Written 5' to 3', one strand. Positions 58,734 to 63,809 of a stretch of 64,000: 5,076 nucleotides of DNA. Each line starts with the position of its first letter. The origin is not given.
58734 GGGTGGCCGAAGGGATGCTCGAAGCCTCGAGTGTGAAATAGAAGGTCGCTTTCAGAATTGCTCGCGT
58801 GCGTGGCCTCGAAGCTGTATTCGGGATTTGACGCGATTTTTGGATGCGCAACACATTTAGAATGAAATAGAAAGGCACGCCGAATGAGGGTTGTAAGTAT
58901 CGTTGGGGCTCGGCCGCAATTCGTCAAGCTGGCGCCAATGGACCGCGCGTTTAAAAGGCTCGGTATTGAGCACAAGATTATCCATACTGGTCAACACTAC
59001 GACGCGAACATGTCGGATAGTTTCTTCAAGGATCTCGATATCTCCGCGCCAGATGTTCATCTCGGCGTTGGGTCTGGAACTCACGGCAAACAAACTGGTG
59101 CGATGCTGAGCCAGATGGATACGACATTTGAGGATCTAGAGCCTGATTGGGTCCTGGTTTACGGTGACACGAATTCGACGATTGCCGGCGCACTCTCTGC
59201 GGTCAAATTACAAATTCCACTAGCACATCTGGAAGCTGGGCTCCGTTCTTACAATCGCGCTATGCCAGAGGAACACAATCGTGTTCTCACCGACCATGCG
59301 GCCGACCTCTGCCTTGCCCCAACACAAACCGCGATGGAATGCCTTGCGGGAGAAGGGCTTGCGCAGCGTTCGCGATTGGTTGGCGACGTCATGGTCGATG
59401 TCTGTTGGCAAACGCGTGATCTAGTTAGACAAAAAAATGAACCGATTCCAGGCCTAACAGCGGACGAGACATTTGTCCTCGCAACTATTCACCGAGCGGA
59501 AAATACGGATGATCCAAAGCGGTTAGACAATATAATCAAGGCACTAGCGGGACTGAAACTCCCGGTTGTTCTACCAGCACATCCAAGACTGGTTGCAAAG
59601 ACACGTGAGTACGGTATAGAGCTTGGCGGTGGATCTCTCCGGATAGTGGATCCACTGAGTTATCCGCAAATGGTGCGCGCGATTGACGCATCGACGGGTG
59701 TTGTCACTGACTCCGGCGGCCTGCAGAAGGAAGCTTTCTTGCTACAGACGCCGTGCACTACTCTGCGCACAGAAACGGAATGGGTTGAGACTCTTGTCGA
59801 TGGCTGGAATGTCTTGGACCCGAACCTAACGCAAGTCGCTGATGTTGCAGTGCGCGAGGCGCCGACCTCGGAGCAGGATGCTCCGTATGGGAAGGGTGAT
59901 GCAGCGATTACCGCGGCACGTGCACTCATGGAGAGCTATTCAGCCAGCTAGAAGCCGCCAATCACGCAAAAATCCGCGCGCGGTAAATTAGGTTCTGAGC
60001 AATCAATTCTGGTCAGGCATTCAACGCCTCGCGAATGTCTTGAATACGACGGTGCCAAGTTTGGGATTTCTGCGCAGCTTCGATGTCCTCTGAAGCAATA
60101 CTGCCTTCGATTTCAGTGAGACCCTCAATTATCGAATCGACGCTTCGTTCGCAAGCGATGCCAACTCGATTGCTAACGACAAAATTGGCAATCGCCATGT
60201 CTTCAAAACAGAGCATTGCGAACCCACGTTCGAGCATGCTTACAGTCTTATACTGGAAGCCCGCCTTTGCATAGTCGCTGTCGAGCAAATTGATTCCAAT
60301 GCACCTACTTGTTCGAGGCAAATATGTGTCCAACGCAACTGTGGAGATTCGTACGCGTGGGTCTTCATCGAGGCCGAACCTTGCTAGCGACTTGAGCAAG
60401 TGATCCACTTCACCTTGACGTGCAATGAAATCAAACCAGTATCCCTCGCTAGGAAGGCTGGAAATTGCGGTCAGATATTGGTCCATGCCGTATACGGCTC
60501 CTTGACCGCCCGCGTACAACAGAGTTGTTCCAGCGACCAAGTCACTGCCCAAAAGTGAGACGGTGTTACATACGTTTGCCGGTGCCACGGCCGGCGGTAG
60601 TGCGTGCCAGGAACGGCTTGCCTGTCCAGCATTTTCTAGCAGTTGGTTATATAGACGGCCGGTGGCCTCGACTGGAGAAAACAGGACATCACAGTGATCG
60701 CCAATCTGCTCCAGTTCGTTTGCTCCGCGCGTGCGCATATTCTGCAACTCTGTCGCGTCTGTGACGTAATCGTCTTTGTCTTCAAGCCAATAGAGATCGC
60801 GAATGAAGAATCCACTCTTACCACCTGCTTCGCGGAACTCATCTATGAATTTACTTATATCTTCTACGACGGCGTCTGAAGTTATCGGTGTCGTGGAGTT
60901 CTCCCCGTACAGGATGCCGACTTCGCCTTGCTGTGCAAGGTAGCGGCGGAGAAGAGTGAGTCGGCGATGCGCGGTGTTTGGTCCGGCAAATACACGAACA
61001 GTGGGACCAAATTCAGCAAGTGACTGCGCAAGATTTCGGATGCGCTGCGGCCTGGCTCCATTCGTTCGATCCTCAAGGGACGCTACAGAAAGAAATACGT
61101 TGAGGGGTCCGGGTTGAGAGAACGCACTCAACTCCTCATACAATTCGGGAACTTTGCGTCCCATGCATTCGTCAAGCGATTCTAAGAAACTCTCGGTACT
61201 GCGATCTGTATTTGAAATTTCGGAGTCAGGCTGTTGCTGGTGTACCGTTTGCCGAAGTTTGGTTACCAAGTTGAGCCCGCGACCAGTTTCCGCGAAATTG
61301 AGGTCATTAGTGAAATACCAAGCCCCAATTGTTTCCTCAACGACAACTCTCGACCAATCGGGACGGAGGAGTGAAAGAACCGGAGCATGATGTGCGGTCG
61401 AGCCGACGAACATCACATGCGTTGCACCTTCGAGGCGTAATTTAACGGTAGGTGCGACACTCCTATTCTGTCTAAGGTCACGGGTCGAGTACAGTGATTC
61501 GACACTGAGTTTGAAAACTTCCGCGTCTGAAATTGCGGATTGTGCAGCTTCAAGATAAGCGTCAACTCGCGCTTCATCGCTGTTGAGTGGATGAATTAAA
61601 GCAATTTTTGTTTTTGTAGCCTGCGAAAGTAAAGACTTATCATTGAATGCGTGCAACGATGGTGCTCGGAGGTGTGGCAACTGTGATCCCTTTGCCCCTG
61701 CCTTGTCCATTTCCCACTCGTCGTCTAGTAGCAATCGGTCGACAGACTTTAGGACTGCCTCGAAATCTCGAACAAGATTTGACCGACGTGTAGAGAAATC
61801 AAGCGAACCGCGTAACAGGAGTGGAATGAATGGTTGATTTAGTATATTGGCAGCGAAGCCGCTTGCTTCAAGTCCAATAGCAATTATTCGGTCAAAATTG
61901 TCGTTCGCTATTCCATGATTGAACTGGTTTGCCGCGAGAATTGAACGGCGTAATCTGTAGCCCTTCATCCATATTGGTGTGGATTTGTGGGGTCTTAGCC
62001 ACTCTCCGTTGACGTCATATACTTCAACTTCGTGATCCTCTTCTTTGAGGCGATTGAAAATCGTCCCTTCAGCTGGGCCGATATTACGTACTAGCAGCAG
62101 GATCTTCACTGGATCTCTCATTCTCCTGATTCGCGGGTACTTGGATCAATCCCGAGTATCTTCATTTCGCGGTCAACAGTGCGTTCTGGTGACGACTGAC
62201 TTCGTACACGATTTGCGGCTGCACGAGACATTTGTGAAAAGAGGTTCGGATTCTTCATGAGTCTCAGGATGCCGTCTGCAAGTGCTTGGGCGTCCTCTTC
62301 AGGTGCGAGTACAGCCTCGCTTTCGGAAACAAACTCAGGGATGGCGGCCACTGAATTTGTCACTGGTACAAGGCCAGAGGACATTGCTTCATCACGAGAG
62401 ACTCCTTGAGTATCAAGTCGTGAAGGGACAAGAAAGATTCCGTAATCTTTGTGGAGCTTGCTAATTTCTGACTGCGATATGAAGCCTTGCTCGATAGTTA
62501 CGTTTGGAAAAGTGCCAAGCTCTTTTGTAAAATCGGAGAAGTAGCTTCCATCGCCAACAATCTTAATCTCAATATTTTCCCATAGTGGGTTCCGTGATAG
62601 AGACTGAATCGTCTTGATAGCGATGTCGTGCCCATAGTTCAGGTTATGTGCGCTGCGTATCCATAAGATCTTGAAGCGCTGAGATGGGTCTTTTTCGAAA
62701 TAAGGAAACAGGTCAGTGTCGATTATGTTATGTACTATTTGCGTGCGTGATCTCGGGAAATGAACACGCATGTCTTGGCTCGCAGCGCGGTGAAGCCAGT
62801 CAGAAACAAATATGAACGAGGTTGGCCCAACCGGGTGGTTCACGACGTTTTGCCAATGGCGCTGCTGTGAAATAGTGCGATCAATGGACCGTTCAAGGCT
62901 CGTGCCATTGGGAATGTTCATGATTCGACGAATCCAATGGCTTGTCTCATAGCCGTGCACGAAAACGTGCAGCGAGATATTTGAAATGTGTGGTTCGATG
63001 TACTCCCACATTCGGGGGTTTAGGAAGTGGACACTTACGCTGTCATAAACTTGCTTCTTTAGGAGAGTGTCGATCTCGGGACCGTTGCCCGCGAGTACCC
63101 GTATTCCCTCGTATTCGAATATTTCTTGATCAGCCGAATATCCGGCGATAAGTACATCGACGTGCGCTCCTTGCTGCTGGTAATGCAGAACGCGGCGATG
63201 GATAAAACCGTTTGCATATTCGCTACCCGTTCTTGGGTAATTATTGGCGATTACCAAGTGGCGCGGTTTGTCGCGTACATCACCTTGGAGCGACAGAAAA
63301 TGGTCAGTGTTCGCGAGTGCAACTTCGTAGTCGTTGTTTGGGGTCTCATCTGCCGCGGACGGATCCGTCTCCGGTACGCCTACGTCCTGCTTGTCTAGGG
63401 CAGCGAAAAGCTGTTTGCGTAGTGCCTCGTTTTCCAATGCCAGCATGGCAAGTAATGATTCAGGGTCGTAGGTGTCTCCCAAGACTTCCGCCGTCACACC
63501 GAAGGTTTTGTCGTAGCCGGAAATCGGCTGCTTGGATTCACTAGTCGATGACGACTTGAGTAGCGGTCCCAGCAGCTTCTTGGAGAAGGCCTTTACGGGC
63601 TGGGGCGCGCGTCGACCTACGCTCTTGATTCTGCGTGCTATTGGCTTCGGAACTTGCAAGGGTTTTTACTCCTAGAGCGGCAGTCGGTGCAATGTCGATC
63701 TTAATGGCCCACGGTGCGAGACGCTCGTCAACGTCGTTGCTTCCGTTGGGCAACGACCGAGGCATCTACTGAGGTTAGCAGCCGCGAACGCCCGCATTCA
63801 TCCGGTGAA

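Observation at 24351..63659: A ~40-kb ABC-exporter-dependent wall glycopolymer locus built around acetamido-uronic acids, with mostly uncharacterised enzymes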

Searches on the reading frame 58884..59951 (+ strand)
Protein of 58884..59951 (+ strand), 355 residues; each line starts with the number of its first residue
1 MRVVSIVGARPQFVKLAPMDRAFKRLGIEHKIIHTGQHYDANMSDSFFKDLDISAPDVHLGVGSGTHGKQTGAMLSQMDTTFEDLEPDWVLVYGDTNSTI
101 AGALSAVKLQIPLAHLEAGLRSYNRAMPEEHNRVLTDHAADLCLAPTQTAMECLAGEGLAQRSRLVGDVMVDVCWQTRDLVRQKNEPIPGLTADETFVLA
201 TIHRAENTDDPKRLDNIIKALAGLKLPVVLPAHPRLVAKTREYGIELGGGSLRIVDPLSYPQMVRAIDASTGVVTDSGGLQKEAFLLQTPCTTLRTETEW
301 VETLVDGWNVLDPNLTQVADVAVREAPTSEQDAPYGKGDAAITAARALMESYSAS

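Call 5: search_protein_families(library=pfam, proteins=[window:58884-59948:+], max_evalue=0.01)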
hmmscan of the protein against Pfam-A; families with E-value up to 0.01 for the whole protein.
window:58884-59948:+ (355 aa): 1 family
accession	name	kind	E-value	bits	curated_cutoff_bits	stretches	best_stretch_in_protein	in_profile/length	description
PF02350.25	Epimerase_2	-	2.2e-89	300.1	30.6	1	27-348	8-346/347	UDP-N-acetylglucosamine 2-epimerase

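Call 8: find_encoding_contigs(protein=window:58884-59951:+, flank=10000, max_places=6)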
Protein window:58884-59951:+ (355 aa): 2 contigs read that carry it; 2 places shown.
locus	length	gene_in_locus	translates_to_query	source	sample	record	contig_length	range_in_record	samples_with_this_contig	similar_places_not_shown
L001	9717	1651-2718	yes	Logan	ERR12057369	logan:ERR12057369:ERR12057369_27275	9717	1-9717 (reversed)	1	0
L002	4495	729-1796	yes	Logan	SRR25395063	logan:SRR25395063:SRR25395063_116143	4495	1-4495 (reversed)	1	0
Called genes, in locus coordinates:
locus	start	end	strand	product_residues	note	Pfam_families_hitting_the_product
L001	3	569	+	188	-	?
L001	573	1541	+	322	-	PF01408:GFO_IDH_MocA, PF02894:GFO_IDH_MocA_C, PF22725:GFO_IDH_MocA_C3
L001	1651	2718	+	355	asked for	PF02350:Epimerase_2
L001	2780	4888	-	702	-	-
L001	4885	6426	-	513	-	PF00534:Glycos_transf_1, PF13692:Glyco_trans_1_4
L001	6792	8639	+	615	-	-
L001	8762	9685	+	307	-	PF13472:Lipase_GDSL_2 (weak)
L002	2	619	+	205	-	?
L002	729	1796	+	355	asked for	PF02350:Epimerase_2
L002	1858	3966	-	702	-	-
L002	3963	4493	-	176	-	?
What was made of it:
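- Checked: The locus continues past the window end (call 8).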

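Call 10: search_protein_families(library=ncbifam, proteins=[window:58884-59948:+], max_evalue=0.00001)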
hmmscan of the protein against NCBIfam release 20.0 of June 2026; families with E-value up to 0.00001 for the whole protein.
window:58884-59948:+ (355 aa): 2 families
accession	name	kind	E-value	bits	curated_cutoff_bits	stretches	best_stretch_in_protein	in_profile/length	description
TIGR00236.1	wecB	equivalog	6.1e-79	265.8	210.15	1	1-342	1-356/366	non-hydrolyzing UDP-N-acetylglucosamine 2-epimerase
TIGR03568.1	NeuC_NnaA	equivalog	1.2e-12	47.4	235.9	1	2-229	2-237/365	UDP-N-acetylglucosamine 2-epimerase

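Call 14: search_solved_structures(query=window:58884-59948:+, max_evalue=1e-10)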
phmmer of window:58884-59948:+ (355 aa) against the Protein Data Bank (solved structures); distinct sequences matched with E-value up to 1e-10: 24.
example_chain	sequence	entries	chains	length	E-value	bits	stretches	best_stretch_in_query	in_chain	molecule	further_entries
8sxv_A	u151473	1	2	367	5.7e-96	325.2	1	2-313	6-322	UDP-2,3-diacetamido-2,3-dideoxy-glucuronic acid-2-epimerase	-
8sxy_A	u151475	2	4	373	6e-96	325.1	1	2-313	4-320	UDP-2,3-diacetamido-2,3-dideoxy-glucuronic acid-2-epimerase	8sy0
8sxw_A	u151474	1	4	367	2.8e-95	322.9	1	2-313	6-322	UDP-2,3-diacetamido-2,3-dideoxy-glucuronic acid-2-epimerase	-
8sy9_A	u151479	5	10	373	3e-95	322.8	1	2-313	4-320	UDP-2,3-diacetamido-2,3-dideoxy-glucuronic acid-2-epimerase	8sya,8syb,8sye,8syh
8syd_A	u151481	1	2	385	3.3e-95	322.7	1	2-313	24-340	UDP-2,3-diacetamido-2,3-dideoxy-glucuronic acid-2-epimerase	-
4neq_A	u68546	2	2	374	1.3e-71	245.1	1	2-317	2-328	UDP-N-acetylglucosamine 2-epimerase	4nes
7ya2_A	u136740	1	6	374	1.6e-40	142.9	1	2-310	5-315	Capsular polysaccharide synthesis enzyme CapG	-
4hwg_A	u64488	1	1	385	2.6e-38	135.6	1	2-307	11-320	UDP-N-acetylglucosamine 2-epimerase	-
5enz_A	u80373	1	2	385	1.8e-37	132.8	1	2-319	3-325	UDP-GlcNAc 2-epimerase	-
1o6c_A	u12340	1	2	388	3.7e-34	122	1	2-348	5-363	UDP-N-acetylglucosamine 2-epimerase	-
4fkz_A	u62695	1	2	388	3.7e-34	122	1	2-348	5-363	UDP-N-acetylglucosamine 2-epimerase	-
5dld_A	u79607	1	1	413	2.3e-33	119.4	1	3-351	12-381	UDP-N-Acetylglucosamine 2-epimerase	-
1v4v_A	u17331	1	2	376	2.9e-31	112.4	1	2-346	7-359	UDP-N-Acetylglucosamine 2-Epimerase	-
3ot5_A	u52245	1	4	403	7.7e-31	111.1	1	2-308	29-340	UDP-N-acetylglucosamine 2-epimerase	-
1f6d_A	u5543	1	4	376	1e-30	110.7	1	1-308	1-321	UDP-N-ACETYLGLUCOSAMINE 2-EPIMERASE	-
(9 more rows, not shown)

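Call 49: search_protein_families(library=pfam, proteins=[L001:6792-8636:+], max_evalue=5)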
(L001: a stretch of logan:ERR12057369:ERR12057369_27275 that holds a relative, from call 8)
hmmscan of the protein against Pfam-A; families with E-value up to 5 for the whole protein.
L001:6792-8636:+ (615 aa): 2 families
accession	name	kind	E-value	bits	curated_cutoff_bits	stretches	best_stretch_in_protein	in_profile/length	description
PF06508.19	QueC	-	0.046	13.7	22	1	255-315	6-67/210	Queuosine biosynthesis protein QueC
PF00733.27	Asn_synthase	-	0.17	12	21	1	253-302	22-73/354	Asparagine synthase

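Call 80: search_solved_structures(query=window:58884-59948:+, max_evalue=1e-90, show_alignments=1)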
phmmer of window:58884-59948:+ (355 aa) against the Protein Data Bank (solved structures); distinct sequences matched with E-value up to 1e-90: 5.
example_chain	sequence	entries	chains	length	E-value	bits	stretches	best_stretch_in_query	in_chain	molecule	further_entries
8sxv_A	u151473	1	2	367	5.7e-96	325.2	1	2-313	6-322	UDP-2,3-diacetamido-2,3-dideoxy-glucuronic acid-2-epimerase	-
8sxy_A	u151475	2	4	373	6e-96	325.1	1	2-313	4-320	UDP-2,3-diacetamido-2,3-dideoxy-glucuronic acid-2-epimerase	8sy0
8sxw_A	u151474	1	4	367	2.8e-95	322.9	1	2-313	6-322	UDP-2,3-diacetamido-2,3-dideoxy-glucuronic acid-2-epimerase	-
8sy9_A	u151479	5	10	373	3e-95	322.8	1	2-313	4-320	UDP-2,3-diacetamido-2,3-dideoxy-glucuronic acid-2-epimerase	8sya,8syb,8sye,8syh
8syd_A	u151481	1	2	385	3.3e-95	322.7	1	2-313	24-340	UDP-2,3-diacetamido-2,3-dideoxy-glucuronic acid-2-epimerase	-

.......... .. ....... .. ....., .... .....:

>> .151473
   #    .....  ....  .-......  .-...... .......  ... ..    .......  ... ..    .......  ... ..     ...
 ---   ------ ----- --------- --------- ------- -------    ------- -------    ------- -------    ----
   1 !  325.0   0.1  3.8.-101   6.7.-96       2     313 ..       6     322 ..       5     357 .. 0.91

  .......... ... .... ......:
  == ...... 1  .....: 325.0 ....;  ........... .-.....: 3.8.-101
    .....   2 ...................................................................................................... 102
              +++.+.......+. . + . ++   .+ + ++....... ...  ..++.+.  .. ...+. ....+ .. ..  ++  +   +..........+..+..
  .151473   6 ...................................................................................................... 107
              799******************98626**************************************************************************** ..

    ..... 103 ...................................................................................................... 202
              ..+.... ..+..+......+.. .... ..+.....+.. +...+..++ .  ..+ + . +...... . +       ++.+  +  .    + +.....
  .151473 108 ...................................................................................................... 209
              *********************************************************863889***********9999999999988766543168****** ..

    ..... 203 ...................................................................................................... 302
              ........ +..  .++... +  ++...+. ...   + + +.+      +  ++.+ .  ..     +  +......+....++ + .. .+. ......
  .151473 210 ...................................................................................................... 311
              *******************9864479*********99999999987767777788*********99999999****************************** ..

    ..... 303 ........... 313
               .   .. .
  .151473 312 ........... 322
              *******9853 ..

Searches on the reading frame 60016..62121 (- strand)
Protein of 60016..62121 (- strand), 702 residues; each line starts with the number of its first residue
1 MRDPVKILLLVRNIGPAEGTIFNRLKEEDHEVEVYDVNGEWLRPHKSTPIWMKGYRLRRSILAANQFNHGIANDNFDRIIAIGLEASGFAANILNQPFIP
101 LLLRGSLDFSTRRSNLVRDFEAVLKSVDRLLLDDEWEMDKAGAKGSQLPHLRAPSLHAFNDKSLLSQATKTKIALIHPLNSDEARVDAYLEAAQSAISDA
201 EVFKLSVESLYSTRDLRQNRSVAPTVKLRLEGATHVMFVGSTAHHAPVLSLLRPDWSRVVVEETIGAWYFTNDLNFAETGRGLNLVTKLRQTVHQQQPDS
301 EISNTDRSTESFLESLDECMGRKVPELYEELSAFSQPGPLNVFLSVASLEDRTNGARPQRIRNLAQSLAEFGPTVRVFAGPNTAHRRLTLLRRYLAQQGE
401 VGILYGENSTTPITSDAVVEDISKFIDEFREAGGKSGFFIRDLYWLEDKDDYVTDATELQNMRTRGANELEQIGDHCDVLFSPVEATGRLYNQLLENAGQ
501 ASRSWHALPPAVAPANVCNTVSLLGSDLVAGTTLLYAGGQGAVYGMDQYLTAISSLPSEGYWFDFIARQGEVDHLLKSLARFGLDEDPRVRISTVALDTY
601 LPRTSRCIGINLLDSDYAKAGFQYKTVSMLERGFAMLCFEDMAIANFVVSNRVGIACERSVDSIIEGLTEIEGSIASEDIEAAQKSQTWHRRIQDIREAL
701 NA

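Call 5: search_protein_families(library=pfam, proteins=[window:60016-62121:-], max_evalue=0.01)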
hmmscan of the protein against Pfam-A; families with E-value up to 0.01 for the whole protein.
window:60016-62121:- (702 aa): 0 families

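Call 10: search_protein_families(library=ncbifam, proteins=[window:60016-62121:-], max_evalue=0.00001)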
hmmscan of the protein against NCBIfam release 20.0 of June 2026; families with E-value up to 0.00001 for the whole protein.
window:60016-62121:- (702 aa): 0 families

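Call 45: search_solved_structures(query=window:60016-62121:-, max_evalue=1)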
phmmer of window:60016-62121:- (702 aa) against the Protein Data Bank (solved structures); distinct sequences matched with E-value up to 1: 0.
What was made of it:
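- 60013..62121 (-): 702-aa protein of unknown function; probable divergent GT-B. No Pfam, NCBIfam or PDB hit (calls 5, 10, 45).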

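Call 49: search_protein_families(library=pfam, proteins=[window:60016-62121:-], max_evalue=5)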
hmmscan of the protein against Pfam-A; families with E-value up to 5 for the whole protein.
window:60016-62121:- (702 aa): 0 families

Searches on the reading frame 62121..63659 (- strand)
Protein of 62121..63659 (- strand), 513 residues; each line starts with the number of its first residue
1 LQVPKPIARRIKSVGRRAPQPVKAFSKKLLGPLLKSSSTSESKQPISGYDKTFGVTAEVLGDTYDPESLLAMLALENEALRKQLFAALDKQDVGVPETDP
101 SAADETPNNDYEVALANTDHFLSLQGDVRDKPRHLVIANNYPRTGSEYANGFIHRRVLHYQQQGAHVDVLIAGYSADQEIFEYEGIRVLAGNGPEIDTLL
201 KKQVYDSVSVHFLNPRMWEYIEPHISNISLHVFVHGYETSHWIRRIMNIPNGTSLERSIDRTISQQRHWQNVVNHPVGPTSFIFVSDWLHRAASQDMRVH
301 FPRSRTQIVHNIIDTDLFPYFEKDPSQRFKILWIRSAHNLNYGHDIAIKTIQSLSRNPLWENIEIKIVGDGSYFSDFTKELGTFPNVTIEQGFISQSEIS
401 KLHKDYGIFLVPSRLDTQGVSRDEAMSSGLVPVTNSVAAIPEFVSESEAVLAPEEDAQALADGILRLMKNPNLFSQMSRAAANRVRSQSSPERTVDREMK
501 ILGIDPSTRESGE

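Call 5: search_protein_families(library=pfam, proteins=[window:62121-63659:-], max_evalue=0.01)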
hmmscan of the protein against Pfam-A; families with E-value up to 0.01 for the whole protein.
window:62121-63659:- (513 aa): 3 families
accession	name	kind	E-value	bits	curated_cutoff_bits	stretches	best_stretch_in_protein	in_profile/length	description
PF00534.26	Glycos_transf_1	-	3.1e-16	59.8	26.4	1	341-483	27-171/172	Glycosyl transferases group 1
PF13692.12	Glyco_trans_1_4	-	1.3e-15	58.3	27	1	330-470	3-142/142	Glycosyl transferases group 1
PF13524.12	Glyco_trans_1_2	-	0.00026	21.4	25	1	361-495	13-139/144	Glycosyl transferase-like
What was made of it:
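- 62118..63659 (-): 513-aa GT4-type glycosyltransferase. PF00534 E=3e-16 (call 5).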

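Call 10: search_protein_families(library=ncbifam, proteins=[window:62121-63659:-], max_evalue=0.00001)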
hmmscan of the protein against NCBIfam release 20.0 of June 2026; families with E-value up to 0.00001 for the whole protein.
window:62121-63659:- (513 aa): 5 families
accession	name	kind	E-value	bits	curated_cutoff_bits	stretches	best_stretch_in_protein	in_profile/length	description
NF041876.1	EPS_EpsE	equivalog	9.9e-12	44.8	400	1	286-489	169-380/389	exopolysaccharide biosynthesis GT4 family glycosyltransferase EpsE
TIGR03999.1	thiol_BshA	equivalog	8.1e-10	38.2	273.7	1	365-497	232-365/375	N-acetyl-alpha-D-glucosaminyl L-malate synthase BshA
TIGR03088.1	stp2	hypoth_equivalog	7.4e-09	35.1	409.05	1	359-498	226-366/374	TIGR03088 family PEP-CTERM/XrtA system glycosyltransferase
NF053787.1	GlcN_PG_synth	equivalog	3.6e-07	29.3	480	1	386-496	242-350/361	N-acetylglucosaminyl phosphatidylglycerol synthase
TIGR02149.1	glgA_Coryne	subfamily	2.7e-06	26.8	302.4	1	391-500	269-385/391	glycogen synthase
